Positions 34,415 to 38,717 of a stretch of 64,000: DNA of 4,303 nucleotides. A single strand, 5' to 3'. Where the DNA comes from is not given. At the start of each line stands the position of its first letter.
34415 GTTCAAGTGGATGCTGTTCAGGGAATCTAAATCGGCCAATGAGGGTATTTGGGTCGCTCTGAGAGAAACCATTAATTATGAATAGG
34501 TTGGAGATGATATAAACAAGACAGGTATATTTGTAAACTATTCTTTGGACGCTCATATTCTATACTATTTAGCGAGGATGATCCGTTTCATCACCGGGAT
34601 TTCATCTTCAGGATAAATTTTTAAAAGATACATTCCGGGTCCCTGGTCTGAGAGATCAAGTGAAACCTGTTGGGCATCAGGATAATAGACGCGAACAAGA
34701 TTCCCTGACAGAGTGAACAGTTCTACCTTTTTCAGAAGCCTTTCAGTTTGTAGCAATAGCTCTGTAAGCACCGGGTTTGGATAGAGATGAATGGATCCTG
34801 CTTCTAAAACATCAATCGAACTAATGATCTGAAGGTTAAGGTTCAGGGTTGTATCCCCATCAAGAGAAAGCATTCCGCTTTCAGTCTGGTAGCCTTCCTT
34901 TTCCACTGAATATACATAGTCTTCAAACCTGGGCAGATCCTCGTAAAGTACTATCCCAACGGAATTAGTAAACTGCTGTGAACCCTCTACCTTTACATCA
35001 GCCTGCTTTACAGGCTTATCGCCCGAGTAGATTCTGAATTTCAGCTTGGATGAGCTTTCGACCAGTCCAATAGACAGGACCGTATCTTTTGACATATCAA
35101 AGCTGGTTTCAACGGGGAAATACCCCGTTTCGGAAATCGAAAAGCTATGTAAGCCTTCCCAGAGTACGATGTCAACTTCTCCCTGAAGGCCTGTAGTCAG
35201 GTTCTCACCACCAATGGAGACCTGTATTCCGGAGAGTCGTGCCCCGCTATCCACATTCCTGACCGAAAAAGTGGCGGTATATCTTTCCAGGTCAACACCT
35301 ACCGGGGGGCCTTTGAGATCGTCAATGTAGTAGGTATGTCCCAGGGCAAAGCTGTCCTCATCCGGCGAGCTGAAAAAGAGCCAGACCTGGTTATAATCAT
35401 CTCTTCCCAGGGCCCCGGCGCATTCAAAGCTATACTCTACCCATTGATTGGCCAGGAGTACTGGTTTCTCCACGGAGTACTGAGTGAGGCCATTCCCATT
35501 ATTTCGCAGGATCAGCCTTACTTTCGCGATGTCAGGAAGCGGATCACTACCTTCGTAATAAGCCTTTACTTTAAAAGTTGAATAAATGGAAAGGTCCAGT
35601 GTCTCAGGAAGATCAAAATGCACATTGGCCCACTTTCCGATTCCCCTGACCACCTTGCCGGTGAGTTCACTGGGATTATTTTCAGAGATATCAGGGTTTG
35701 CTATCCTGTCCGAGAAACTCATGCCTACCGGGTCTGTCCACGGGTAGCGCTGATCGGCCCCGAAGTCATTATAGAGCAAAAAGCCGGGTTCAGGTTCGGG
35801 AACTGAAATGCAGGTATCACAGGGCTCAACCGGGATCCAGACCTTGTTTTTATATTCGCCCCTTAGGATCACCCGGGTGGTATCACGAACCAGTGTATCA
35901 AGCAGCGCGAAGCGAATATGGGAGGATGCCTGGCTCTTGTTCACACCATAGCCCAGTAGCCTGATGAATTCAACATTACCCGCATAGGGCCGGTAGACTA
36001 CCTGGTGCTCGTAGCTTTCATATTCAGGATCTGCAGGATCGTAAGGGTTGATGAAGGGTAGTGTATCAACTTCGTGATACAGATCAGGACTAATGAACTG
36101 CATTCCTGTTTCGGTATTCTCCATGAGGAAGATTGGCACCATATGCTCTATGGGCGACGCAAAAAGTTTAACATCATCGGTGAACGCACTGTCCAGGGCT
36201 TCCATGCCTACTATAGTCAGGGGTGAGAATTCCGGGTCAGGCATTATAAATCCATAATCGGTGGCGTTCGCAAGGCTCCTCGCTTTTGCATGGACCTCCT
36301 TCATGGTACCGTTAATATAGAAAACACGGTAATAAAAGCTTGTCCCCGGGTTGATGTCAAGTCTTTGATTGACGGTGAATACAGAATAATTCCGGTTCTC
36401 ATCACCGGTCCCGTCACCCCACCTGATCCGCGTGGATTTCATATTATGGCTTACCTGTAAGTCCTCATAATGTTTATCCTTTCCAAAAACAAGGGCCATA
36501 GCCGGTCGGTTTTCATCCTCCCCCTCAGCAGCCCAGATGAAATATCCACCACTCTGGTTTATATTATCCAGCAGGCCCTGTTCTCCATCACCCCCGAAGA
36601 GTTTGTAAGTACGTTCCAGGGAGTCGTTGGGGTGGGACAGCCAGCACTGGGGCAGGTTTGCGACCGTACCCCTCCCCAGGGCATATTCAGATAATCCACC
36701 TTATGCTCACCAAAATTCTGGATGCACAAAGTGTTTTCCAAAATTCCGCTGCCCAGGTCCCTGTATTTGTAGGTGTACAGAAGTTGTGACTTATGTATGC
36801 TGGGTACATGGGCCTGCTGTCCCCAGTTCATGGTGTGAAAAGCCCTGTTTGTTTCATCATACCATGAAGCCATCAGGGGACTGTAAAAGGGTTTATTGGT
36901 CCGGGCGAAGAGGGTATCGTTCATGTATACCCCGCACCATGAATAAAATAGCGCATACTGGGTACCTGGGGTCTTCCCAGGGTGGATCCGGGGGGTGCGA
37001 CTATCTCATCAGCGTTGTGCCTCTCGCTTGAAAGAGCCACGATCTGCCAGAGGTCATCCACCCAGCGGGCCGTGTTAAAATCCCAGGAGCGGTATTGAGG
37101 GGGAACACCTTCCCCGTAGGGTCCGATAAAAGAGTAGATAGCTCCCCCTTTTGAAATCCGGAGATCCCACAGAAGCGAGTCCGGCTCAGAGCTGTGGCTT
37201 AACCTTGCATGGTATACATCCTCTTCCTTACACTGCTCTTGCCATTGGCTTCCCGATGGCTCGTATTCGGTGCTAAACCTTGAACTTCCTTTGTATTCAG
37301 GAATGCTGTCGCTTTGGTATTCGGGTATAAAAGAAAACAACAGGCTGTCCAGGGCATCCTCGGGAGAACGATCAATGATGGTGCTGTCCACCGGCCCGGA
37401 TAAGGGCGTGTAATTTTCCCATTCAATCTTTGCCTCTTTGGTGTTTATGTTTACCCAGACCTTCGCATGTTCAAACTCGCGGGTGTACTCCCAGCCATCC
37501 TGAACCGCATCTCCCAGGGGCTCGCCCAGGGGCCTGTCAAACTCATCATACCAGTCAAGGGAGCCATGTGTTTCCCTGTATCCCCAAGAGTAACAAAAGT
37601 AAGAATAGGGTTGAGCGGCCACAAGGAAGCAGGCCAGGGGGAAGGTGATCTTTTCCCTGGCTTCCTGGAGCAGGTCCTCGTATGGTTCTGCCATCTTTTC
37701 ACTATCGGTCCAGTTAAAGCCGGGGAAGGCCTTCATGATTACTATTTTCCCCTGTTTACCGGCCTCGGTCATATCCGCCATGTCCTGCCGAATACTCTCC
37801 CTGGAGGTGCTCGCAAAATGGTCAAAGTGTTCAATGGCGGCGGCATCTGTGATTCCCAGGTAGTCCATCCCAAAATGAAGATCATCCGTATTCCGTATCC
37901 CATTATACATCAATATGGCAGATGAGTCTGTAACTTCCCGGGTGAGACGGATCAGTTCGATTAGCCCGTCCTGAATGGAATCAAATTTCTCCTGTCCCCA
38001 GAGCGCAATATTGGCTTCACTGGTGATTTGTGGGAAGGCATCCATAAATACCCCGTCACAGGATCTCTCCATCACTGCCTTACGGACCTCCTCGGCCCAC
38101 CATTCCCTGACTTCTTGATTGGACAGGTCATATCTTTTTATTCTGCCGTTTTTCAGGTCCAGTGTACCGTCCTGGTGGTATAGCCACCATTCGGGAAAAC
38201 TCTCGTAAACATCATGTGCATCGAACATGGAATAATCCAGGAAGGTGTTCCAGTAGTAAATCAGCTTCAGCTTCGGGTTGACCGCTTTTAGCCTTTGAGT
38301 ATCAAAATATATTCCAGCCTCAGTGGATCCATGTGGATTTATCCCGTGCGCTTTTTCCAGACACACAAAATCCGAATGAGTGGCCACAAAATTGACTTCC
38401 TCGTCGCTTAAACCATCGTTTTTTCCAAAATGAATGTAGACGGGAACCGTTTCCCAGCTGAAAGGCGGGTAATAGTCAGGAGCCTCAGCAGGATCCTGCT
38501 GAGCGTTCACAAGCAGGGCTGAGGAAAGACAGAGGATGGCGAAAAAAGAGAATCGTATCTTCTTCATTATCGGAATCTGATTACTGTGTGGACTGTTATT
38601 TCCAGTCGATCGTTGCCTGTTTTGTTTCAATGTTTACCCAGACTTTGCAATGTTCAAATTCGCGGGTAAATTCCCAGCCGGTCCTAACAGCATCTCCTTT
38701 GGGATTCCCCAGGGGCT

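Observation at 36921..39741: Amplified, uncharacterised TIM-barrel-like domain family: candidate backbone-cleaving enzyme of the locus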

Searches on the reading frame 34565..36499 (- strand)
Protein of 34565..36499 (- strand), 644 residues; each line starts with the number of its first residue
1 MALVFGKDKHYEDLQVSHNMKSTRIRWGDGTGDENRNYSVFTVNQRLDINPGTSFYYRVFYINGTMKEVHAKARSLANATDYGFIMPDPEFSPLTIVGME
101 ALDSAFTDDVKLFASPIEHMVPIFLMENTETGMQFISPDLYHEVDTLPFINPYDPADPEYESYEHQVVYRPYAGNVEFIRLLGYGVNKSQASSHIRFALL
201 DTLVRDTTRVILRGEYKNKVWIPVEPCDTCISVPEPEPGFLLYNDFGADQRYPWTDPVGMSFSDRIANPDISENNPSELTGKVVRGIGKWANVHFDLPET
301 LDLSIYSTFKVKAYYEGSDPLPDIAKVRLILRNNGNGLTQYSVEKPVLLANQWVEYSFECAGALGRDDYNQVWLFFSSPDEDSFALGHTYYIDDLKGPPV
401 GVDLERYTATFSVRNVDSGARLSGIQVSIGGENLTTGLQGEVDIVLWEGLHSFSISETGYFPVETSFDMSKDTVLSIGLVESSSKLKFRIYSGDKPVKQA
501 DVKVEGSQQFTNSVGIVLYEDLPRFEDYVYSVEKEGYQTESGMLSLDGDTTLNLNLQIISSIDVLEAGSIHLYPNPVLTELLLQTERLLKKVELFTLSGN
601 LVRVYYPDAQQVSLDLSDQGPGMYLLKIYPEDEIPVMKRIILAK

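Call 3: search_protein_families(library=pfam, proteins=[window:34565-36499:-], max_evalue=0.1)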
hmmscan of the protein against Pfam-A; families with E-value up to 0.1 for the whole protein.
window:34565-36499:- (644 aa): 3 families
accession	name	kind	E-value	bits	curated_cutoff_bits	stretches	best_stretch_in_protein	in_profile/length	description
PF18962.6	Por_Secre_tail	-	5.3e-06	27.1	27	1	572-641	1-75/75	Secretion system C-terminal sorting domain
PF08308.17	PEGA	-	0.0054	17.1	20.8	0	530-557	39-66/71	PEGA domain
PF25641.1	Head_fiber_dimeric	-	0.055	13.7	30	0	527-545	32-49/61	Head fiber dimeric protein-like domain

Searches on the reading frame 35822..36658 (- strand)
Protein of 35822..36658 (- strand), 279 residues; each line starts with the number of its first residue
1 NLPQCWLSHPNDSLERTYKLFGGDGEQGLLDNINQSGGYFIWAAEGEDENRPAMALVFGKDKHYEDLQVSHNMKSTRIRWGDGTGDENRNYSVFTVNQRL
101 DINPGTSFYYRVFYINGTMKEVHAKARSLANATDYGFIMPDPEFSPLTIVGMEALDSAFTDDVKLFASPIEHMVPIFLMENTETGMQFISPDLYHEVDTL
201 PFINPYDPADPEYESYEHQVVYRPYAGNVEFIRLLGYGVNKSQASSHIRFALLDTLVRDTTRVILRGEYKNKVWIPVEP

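Call 71: find_homologous_proteins(query=window:35822-36658:-, max_evalue=0.00001)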
Query window:35822-36658:- (279 aa): 1 proteins with E <= 0.00001 among 356 candidates.
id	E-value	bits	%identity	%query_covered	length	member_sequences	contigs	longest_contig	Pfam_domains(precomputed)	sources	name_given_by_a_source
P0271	3.8e-121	422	68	89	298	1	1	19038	-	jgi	-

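Call 83: predict_structure(alignment_id=A2)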
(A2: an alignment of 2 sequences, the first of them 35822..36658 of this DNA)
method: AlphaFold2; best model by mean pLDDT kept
length: 279 residues; sequences in the alignment: 2
mean_pLDDT: 31.1   pTM: 0.35
mean pLDDT of the five models: 31.1, 30.3, 29.6, 29.6, 28.7
residues with pLDDT >= 90: 0; 70-90: 0; 50-70: 9; < 50: 270
segments of 3 or more residues with pLDDT < 50: 1-120, 130-279
pLDDT, mean of each block of 10 residues (from residue 1): 31 37 38 44 39 42 28 24 26 27 31 46 51 33 25 28 30 27 28 24 33 30 22 24 23 23 27 29
secondary structure, 60 per line:
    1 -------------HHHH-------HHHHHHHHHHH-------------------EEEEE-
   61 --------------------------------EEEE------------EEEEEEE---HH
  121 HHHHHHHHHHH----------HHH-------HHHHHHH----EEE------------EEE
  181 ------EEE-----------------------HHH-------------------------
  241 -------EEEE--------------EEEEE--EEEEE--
elements in order: H14-17 H25-35 E55-59 E93-96 E109-115 H119-131 H152-158 E163-165 E178-180 E187-189 E248-251 E266-270 E273-277

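Call 86: fold_search(model_id=the predicted structure, library=pdb)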
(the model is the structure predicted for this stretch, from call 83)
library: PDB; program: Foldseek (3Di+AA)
matches with E <= 10: 2; with E <= 0.001: 1
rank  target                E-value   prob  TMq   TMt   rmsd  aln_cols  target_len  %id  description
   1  8jd7_A                3.8e-05  0.98  0.23  0.14  20.7       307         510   32  endo-1,3-fucanase GH174A (released 2024-05-15)
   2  3fyn                  8.8e+00  0.02  0.10  0.16  10.1        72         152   17  Crystal structure from the mobile metagenome of Cole Harbour Salt Marsh: Integron Cassette Protein HFX_CASS3 (released 2009-02-10)

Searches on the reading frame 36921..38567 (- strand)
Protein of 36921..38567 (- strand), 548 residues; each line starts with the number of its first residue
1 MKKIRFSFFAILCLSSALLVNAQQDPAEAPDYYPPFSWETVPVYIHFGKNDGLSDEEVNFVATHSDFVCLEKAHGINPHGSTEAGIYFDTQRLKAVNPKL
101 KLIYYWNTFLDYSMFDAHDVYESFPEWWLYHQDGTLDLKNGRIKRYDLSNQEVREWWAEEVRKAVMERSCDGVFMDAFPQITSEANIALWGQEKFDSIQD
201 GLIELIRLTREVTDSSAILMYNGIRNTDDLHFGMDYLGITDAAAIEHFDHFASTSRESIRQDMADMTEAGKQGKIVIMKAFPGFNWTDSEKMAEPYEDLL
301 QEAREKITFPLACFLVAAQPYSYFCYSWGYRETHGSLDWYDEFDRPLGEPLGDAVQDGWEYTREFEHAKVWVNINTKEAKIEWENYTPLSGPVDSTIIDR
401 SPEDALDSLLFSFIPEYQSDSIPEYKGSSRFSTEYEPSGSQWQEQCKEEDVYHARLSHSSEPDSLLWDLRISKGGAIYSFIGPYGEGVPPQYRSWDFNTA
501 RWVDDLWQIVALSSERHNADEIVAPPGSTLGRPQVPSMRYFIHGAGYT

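Call 3: search_protein_families(library=pfam, proteins=[window:36921-38567:-], max_evalue=0.1)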
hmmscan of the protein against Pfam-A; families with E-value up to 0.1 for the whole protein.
window:36921-38567:- (548 aa): 3 families
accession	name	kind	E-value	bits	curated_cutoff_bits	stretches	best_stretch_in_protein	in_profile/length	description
PF14885.12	GHL15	-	1.4e-41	143.6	27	1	94-369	1-271/271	Hypothetical glycosyl hydrolase family 15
PF01055.32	Glyco_hydro_31_2nd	-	0.0079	16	23.5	1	126-177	103-156/328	Glycosyl hydrolases family 31 TIM-barrel domain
PF14871.12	GHL6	-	0.077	13.6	35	0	118-176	70-131/132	Hypothetical glycosyl hydrolase 6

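Call 59: search_protein_representatives(protein=window:36924-38567:-)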
Query: 548 residues. Proteins with E-value up to 0.001 (for the whole library): 1355; up to 1e-10: 536; up to 1e-30: 158. The best 150 are listed.
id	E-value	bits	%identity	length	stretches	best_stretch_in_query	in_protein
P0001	0.0e+00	1019.8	79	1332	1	6-546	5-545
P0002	6.3e-108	378.4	48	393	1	29-383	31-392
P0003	2.6e-107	376.4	47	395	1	26-385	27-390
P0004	1.5e-102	360.7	51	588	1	32-381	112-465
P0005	2.6e-102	359.9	46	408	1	28-384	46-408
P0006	4.1e-102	359.3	47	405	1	26-384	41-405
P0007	2.1e-98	347.0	43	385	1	6-383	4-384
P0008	1.2e-94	334.6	46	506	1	11-383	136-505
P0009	2.2e-94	333.7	49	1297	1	32-381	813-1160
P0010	7.5e-88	312.2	38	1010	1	15-408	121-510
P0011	1.5e-86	307.9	41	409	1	30-383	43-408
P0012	1.3e-84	301.5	41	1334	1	27-384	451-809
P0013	1.5e-84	301.3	43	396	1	25-384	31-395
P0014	2.5e-84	300.5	40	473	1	34-385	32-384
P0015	8.4e-84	298.8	41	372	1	29-384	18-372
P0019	2.8e-78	280.6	42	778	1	32-383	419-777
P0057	8.0e-53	196.5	34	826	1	5-394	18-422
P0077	1.5e-45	172.5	34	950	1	24-385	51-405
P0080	2.0e-44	168.8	33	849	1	8-384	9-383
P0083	6.1e-44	167.2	35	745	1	25-410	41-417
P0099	7.3e-41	157.0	33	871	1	26-419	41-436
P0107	7.7e-39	150.3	35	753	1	28-390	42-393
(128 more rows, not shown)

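Call 61: search_protein_families(library=pfam, proteins=[P0009, P0012, P0010, P0019, P0057, P0080, P0083, P0107, P0077, P0099], max_evalue=0.00001)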
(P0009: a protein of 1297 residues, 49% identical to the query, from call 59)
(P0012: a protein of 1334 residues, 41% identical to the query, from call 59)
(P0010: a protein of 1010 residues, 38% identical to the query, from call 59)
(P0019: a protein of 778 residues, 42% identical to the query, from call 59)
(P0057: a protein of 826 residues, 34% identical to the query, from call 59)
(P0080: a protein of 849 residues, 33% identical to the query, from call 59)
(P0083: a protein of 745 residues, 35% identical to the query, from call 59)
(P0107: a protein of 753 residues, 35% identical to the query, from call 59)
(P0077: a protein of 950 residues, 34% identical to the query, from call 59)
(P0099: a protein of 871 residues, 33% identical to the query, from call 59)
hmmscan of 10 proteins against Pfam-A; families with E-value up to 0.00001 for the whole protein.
P0009 (1297 aa): 3 families
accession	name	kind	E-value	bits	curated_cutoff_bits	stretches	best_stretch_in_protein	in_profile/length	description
PF00884.28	Sulfatase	-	1.5e-41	143.2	25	1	28-381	1-301/301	Sulfatase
PF14885.12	GHL15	-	3.7e-39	135.7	27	1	876-1147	1-270/271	Hypothetical glycosyl hydrolase family 15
PF16347.10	SGSH_C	-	3.8e-07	30.8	29.3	1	340-473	11-133/154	N-sulphoglucosamine sulphohydrolase, C-terminal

P0012 (1334 aa): 2 families
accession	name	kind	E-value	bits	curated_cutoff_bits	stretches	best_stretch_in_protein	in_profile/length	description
PF14885.12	GHL15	-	2.4e-34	120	27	1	519-794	1-271/271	Hypothetical glycosyl hydrolase family 15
PF18962.6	Por_Secre_tail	-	3.7e-06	27.6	27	0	1267-1332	1-74/75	Secretion system C-terminal sorting domain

P0010 (1010 aa): 2 families
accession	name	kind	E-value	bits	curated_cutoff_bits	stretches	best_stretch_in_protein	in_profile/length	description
PF14885.12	GHL15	-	2.2e-36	126.7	27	1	201-471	1-271/271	Hypothetical glycosyl hydrolase family 15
PF18962.6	Por_Secre_tail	-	1.5e-06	28.8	27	1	941-999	1-66/75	Secretion system C-terminal sorting domain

P0019 (778 aa): 3 families
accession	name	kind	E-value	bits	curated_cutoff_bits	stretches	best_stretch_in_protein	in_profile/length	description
PF14885.12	GHL15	-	5.5e-39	135.2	27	1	481-762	1-270/271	Hypothetical glycosyl hydrolase family 15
PF05448.18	AXE1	-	2.3e-14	53.3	21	1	59-211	65-212/321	Acetyl xylan esterase (AXE1)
PF00326.27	Peptidase_S9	-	7.7e-08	32.5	22.6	1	145-259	36-159/213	Prolyl oligopeptidase family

P0057 (826 aa): 2 families
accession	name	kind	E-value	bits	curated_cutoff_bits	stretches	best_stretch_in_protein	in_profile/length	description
PF14885.12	GHL15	-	4.1e-36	125.7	27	1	111-395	1-270/271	Hypothetical glycosyl hydrolase family 15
PF18962.6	Por_Secre_tail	-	9.2e-10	39.1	27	1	756-816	1-67/75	Secretion system C-terminal sorting domain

P0080 (849 aa): 7 families
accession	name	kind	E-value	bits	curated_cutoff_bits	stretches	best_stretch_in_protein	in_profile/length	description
PF14885.12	GHL15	-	5e-42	145.1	27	1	95-367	1-270/271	Hypothetical glycosyl hydrolase family 15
PF22633.2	F5_F8_type_C_2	-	5.9e-19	68.9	27.8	1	415-510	1-91/91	NedA-like, galactose-binding domain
PF00754.31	F5_F8_type_C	-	1.3e-12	48.4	28.2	1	402-514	2-114/127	F5/8 type C domain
PF18962.6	Por_Secre_tail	-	7e-12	45.9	27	1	779-848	1-74/75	Secretion system C-terminal sorting domain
PF13620.12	CarboxypepD_reg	-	1.9e-10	41.4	32.3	0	622-678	8-72/82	Carboxypeptidase regulatory-like domain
PF13715.12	CarbopepD_reg_2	-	2e-10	41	32.2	0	618-685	4-76/88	CarboxypepD_reg-like domain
PF08308.17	PEGA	-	5.9e-06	26.5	20.8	0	573-606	30-64/71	PEGA domain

P0083 (745 aa): 1 family
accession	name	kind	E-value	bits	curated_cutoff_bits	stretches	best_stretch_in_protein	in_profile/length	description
PF14885.12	GHL15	-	5.8e-33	115.4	27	1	108-378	1-268/271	Hypothetical glycosyl hydrolase family 15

P0107 (753 aa): 4 families
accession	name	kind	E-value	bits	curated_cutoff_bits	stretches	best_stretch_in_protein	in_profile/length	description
PF14885.12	GHL15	-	1.7e-39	136.9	27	1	109-373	1-270/271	Hypothetical glycosyl hydrolase family 15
PF22633.2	F5_F8_type_C_2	-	2.6e-12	47.6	27.8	1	417-488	1-65/91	NedA-like, galactose-binding domain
PF18962.6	Por_Secre_tail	-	2.9e-11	43.9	27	1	685-751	1-74/75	Secretion system C-terminal sorting domain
PF00754.31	F5_F8_type_C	-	1.1e-09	38.9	28.2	1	406-490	4-82/127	F5/8 type C domain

P0077 (950 aa): 7 families
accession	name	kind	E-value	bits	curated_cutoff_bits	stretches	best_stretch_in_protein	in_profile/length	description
PF14885.12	GHL15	-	9.5e-43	147.5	27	1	121-388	1-270/271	Hypothetical glycosyl hydrolase family 15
PF22633.2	F5_F8_type_C_2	-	1.5e-15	58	27.8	1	436-529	1-89/91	NedA-like, galactose-binding domain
PF13620.12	CarboxypepD_reg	-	9.9e-12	45.5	32.3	0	719-784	6-78/82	Carboxypeptidase regulatory-like domain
PF18962.6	Por_Secre_tail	-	1.7e-10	41.5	27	1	878-946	1-73/75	Secretion system C-terminal sorting domain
PF00754.31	F5_F8_type_C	-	5.2e-10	40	28.2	1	423-535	2-114/127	F5/8 type C domain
PF13715.12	CarbopepD_reg_2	-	1.7e-08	34.8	32.2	0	718-784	4-73/88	CarboxypepD_reg-like domain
PF08308.17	PEGA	-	6.6e-07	29.6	20.8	0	587-624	19-59/71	PEGA domain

P0099 (871 aa): 6 families
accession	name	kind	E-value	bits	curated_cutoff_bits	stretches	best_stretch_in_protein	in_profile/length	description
PF14885.12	GHL15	-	7.4e-27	95.4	27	1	109-389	1-269/271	Hypothetical glycosyl hydrolase family 15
PF22633.2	F5_F8_type_C_2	-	2.8e-14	53.9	27.8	1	440-535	1-91/91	NedA-like, galactose-binding domain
PF00754.31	F5_F8_type_C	-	9.2e-13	48.9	28.2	1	427-539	2-114/127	F5/8 type C domain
PF13620.12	CarboxypepD_reg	-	8.7e-09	36.1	32.3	0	639-699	6-73/82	Carboxypeptidase regulatory-like domain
PF18962.6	Por_Secre_tail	-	5e-08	33.6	27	1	802-870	4-75/75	Secretion system C-terminal sorting domain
PF13715.12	CarbopepD_reg_2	-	4.7e-06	27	32.2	0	638-709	4-78/88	CarboxypepD_reg-like domain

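Call 62: find_encoding_contigs(protein=P0001, flank=10000, max_places=4)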
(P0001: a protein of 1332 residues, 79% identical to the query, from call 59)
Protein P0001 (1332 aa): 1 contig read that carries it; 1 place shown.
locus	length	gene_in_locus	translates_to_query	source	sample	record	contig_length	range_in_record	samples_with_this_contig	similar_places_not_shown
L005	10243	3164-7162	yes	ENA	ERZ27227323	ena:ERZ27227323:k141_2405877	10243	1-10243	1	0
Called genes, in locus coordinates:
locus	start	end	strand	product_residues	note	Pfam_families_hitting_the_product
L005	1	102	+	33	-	?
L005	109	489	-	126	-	PF01850:PIN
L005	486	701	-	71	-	-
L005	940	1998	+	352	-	PF04616:Glyco_hydro_43 (weak)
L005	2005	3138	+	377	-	PF14885:GHL15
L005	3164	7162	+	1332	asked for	PF14885:GHL15, PF18962:Por_Secre_tail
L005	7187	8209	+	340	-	PF01120:Alpha_L_fucos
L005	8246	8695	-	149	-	PF12844:HTH_19 (faint), PF01381:HTH_3 (weak)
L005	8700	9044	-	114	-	PF09907:HigB_toxin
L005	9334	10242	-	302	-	?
